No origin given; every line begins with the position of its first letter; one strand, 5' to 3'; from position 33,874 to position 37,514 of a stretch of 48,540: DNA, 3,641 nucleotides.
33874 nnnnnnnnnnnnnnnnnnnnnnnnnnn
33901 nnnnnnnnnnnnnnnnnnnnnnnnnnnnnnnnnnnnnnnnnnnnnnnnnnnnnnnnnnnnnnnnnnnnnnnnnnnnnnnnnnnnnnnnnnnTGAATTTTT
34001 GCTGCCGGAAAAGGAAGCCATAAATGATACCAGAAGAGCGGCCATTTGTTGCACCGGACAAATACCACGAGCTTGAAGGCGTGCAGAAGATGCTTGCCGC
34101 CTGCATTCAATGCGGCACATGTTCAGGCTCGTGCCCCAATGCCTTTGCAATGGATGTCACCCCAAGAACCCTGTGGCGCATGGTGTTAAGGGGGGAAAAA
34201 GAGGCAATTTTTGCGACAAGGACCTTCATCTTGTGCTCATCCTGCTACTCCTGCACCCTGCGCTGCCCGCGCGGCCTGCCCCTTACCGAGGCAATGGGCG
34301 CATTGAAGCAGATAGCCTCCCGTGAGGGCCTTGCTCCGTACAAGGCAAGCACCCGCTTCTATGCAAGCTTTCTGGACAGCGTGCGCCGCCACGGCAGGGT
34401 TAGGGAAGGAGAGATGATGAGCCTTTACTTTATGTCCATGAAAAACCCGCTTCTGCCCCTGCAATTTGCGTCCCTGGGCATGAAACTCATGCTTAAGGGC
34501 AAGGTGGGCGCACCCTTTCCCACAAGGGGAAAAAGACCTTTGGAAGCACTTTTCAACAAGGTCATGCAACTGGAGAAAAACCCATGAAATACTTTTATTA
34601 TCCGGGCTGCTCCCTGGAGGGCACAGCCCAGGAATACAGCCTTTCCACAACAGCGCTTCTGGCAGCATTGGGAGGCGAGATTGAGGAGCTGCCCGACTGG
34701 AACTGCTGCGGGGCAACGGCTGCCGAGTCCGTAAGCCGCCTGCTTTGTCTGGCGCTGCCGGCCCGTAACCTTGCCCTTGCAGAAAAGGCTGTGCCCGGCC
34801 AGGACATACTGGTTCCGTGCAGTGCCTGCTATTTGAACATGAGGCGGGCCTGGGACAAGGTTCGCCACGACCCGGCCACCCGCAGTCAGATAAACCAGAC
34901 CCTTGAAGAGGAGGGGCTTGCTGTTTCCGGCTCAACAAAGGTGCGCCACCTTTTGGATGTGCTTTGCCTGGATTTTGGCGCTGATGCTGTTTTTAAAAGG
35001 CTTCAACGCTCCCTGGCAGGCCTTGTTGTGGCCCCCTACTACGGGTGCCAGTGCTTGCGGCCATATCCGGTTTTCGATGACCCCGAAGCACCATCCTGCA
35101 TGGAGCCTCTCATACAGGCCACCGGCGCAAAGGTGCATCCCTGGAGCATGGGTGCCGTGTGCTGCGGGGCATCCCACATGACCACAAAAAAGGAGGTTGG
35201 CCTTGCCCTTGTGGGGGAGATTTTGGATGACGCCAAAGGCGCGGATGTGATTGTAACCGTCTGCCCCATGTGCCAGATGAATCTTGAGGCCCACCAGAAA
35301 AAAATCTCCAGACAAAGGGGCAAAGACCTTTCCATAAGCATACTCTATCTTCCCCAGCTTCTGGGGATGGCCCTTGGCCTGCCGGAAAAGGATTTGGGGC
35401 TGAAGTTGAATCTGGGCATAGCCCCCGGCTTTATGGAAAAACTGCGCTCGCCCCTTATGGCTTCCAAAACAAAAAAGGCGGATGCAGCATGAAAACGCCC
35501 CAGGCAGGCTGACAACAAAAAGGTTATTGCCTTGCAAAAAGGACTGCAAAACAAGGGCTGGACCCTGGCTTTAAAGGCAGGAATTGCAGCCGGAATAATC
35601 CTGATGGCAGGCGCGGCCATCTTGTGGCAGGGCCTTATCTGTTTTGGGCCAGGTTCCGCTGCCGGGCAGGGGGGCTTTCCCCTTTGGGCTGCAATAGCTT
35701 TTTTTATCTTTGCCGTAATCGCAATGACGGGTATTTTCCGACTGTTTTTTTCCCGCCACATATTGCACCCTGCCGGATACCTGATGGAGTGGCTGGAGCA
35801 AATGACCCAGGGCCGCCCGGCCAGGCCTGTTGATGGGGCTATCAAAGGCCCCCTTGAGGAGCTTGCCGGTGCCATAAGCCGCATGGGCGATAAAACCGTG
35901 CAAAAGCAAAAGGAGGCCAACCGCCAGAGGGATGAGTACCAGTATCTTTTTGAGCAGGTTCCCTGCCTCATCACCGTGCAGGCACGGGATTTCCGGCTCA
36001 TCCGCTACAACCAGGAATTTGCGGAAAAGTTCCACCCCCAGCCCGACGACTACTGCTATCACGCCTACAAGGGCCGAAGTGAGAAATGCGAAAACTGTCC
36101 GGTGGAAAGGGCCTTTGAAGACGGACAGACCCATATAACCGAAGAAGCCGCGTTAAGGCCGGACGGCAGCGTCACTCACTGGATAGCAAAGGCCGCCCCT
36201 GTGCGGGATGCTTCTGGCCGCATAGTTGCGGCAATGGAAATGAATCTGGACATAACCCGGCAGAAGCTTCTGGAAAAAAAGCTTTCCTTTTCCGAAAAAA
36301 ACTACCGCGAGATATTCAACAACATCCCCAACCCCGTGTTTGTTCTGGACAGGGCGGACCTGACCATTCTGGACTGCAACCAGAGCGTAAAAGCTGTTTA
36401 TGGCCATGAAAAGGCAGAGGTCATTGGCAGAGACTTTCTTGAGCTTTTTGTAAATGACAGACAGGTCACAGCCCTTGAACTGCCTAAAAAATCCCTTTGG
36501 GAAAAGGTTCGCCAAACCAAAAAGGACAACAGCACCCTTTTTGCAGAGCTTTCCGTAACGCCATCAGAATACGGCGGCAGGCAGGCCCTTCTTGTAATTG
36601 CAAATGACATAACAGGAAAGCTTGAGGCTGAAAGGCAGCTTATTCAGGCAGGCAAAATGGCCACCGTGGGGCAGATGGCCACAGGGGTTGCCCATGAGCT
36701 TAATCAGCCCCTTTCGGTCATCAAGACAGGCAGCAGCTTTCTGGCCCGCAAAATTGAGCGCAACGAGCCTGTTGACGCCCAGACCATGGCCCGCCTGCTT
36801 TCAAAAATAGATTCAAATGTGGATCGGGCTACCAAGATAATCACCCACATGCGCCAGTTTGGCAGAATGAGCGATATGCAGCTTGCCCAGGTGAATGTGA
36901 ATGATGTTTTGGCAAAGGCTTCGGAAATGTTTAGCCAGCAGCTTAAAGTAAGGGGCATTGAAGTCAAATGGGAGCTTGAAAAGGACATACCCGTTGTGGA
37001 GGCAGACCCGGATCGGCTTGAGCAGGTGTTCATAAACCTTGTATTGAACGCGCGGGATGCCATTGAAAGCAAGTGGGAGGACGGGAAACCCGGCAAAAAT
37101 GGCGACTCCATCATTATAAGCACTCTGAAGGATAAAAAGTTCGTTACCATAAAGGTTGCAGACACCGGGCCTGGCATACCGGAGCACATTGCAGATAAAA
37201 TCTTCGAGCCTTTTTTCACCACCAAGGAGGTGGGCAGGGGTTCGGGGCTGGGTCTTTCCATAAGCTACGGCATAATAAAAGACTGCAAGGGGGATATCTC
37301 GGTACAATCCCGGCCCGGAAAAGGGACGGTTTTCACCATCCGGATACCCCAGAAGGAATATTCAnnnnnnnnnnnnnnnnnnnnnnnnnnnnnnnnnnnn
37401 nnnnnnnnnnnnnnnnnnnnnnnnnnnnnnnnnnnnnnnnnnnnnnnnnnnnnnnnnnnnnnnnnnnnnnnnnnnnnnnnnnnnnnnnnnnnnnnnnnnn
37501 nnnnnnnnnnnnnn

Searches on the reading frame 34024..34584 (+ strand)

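Call 6: search_protein_families(library=pfam, proteins=[window:34024-34584:+], max_evalue=0.01)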
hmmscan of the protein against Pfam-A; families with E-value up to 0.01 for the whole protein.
window:34024-34584:+ (187 aa): 9 families
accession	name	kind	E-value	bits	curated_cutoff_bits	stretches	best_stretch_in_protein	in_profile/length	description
PF13187.11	Fer4_9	-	2.8e-09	37.3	27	1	26-84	1-50/52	4Fe-4S dicluster domain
PF13534.11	Fer4_17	-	3.5e-09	37.5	22.2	1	26-85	1-60/61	4Fe-4S dicluster domain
PF13183.11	Fer4_8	-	5.3e-09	36.9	27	1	24-85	2-68/68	4Fe-4S dicluster domain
PF13237.11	Fer4_10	-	9.5e-08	32.3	25.5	1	22-39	4-21/53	4Fe-4S dicluster domain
PF12838.12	Fer4_7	-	2.7e-05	25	27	1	27-84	2-51/52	4Fe-4S dicluster domain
PF00037.32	Fer4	-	0.00023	21.3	21.1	1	26-39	7-20/24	4Fe-4S binding domain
PF13484.11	Fer4_16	-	0.001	20.2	30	0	27-39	2-14/66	4Fe-4S double cluster binding domain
PF12797.12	Fer4_2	-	0.0077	16.6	24.5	0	25-38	8-21/22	4Fe-4S binding domain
PF12800.12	Fer4_4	-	0.0096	16.7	24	0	26-39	3-16/17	4Fe-4S binding domain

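Call 40: search_protein_families(library=ncbifam, proteins=[window:34024-34584:+], max_evalue=0.00001)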
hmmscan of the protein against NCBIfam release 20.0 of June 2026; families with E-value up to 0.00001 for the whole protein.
window:34024-34584:+ (187 aa): 7 families
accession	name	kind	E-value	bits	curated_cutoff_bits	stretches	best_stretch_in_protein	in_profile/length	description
TIGR03290.1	CoB_CoM_SS_C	equivalog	5.2e-20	71.9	160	1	25-105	2-82/144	CoB--CoM heterodisulfide reductase subunit C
NF041779.1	hetero_SS_HdrC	equivalog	1.2e-15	57.6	350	1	24-104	30-109/198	ferredoxin:CoB-CoM heterodisulfide reductase subunit HdrC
NF041890.1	hdrC_Methbact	equivalog_domain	3.3e-15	56.2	270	1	21-140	25-138/192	ferredoxin:CoB-CoM heterodisulfide reductase subunit HdrC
NF038018.1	qmoC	equivalog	1.5e-11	44.4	300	1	23-102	16-95/360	quinone-interacting membrane-bound oxidoreductase complex subunit QmoC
TIGR01945.1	rnfC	subfamily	1.8e-07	30.1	245.95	1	20-95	358-428/435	RnfABCDGE type electron transport complex subunit C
NF042952.1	MFR_FeS_SdhB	equivalog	3e-07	29.8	600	0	60-131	188-264/320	8-methylmenaquinol:fumarate reductase iron-sulfur subunit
NF009227.0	PRK12577.1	equivalog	3.5e-07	29.2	349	1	3-185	134-327/330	succinate dehydrogenase/fumarate reductase iron-sulfur subunit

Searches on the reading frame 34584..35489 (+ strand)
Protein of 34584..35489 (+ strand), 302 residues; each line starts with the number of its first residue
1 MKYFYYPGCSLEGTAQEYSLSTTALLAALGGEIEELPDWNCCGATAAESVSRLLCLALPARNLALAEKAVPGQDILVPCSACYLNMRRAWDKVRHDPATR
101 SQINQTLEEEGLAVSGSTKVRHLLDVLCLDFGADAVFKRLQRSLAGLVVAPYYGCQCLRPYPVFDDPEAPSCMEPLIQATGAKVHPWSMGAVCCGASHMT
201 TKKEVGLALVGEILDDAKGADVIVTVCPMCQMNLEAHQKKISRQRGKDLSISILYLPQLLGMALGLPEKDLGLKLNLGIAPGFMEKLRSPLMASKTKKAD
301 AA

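Call 6: search_protein_families(library=pfam, proteins=[window:34584-35489:+], max_evalue=0.01)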
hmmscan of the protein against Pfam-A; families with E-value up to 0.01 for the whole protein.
window:34584-35489:+ (302 aa): 2 families
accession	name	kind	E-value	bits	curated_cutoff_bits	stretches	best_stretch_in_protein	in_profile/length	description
PF02754.22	CCG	-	6.9e-23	81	20.6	2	149-234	1-84/85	Cysteine-rich domain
PF22196.1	HdrB-like_C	-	0.00037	20.9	33.4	1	219-274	27-84/87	HdrB-like C-terminal domain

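Call 40: search_protein_families(library=ncbifam, proteins=[window:34584-35489:+], max_evalue=0.00001)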
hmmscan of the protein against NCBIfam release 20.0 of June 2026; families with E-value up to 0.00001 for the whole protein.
window:34584-35489:+ (302 aa): 4 families
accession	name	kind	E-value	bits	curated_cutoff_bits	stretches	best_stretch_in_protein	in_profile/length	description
NF042965.1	MFR_anch_SdhE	equivalog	5e-51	173.9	500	1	2-277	2-275/282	8-methylmenaquinol:fumarate reductase membrane anchor subunit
TIGR03288.1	CoB_CoM_SS_B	equivalog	3.8e-46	157.7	345.15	1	2-284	1-287/290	CoB--CoM heterodisulfide reductase subunit B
NF041780.1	hetero_SS_HdrB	equivalog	3.3e-18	66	450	1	48-266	53-283/304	ferredoxin:CoB-CoM heterodisulfide reductase subunit HdrB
NF045670.1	quin_L_LdhH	equivalog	1.3e-09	37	800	1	2-239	468-690/706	L-lactate dehydrogenase (quinone) large subunit LdhH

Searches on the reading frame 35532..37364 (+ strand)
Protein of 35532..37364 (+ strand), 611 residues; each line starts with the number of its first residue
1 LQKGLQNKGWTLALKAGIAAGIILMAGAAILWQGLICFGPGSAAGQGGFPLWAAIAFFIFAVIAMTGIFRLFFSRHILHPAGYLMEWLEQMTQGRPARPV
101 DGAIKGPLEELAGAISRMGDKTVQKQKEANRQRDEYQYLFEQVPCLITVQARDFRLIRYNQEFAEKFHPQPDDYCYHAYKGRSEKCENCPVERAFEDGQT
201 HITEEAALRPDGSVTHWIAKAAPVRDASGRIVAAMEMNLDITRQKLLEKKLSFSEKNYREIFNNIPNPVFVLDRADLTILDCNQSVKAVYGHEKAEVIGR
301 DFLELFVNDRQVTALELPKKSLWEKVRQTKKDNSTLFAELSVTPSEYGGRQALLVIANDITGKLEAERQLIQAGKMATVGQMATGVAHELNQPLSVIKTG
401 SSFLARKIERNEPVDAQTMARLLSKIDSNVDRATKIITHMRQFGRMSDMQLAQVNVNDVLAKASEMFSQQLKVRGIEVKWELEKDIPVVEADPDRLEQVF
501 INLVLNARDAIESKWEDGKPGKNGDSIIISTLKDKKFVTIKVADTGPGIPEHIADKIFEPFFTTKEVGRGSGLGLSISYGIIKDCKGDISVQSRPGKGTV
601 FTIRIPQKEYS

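Call 6: search_protein_families(library=pfam, proteins=[window:35532-37364:+], max_evalue=0.01)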
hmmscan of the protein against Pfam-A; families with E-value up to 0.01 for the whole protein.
window:35532-37364:+ (611 aa): 7 families
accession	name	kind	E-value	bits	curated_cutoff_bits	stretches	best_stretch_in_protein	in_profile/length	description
PF02518.31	HATPase_c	-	7e-25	88.1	26.4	1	492-608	2-110/111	Histidine kinase-, DNA gyrase B-, and HSP90-like ATPase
PF08448.16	PAS_4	-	6.9e-20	71.8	23.1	2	140-245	1-109/110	PAS fold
PF00989.32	PAS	-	1.2e-14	54.7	22.6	1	257-360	2-113/113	PAS fold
PF13426.13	PAS_9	-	2.9e-14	53.7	27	2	267-361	2-102/103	PAS domain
PF13188.13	PAS_8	-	9.5e-11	41.6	21.8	1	258-306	3-47/65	PAS domain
PF00512.31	HisKA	-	6.4e-09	36.2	26.9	1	380-446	3-63/66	His Kinase A (phospho-acceptor) domain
PF08447.18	PAS_3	-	0.0015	19.2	25.6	0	192-232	43-83/89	PAS fold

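Call 40: search_protein_families(library=ncbifam, proteins=[window:35532-37364:+], max_evalue=0.00001)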
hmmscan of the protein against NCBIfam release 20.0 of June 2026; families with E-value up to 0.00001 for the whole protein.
window:35532-37364:+ (611 aa): 80 families (the best 25 are shown)
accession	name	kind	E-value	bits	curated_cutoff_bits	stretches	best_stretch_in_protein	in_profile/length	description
NF008468.0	PRK11360.1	equivalog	2.8e-65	220.9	646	1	254-609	266-610/616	two-component system sensor histidine kinase AtoS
NF046020.1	HisKinCckABruc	equivalog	4.6e-55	186.9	1000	1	243-607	333-707/868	cell cycle histidine kinase CckA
NF052573.1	HisKinEspAMyxo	equivalog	5.2e-55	186.8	1400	1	198-605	199-609/755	serine histidine kinase EspA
NF052574.1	HisKinEspCMyxo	equivalog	6.5e-54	183.3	1200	1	276-608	307-638/785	serine histidine kinase EspC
NF010076.0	PRK13557.1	subfamily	9e-53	179.5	631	1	274-609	50-396/540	histidine kinase famiy protein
NF046026.1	HisKinCckACaul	equivalog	1.7e-49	168.6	1000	1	278-608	207-533/678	cell cycle histidine kinase CckA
NF007688.0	PRK10364.1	equivalog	4.8e-48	164.1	479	1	369-608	230-452/460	two-component system sensor histidine kinase ZraS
NF010411.0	PRK13837.1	equivalog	2.8e-47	161.3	647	1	364-609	435-677/828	two-component system VirA-like sensor kinase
NF047466.1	hybrid_RR_LvrB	exception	3.8e-45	154.7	500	1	362-607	135-376/377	hybrid histidine kinase/response regulator LvrB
NF038348.1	T2SS_HK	subfamily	7.8e-45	153.3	450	2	424-606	403-572/574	histidine kinase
NF046044.1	PnpS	equivalog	3.1e-43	148.3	400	1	250-606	49-390/390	two-component system histidine kinase PnpS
NF047497.1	HK_LIC_12097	equivalog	1.5e-42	145.7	500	1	326-607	98-366/367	LIC_12097 family sensor histidine kinase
NF047874.1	MASE3_PAS_HK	subfamily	2.5e-39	135.6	560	1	235-610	244-628/655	MASE3 domain-containing sensor histidine kinase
NF041777.1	sens_FixL_Rhizob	equivalog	3.5e-37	128.2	850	1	206-607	72-481/485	sensor protein FixL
NF047794.1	HisKinPtgB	equivalog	7e-37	127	1000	1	367-593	430-641/656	two-component system sensor histidine kinase PgtB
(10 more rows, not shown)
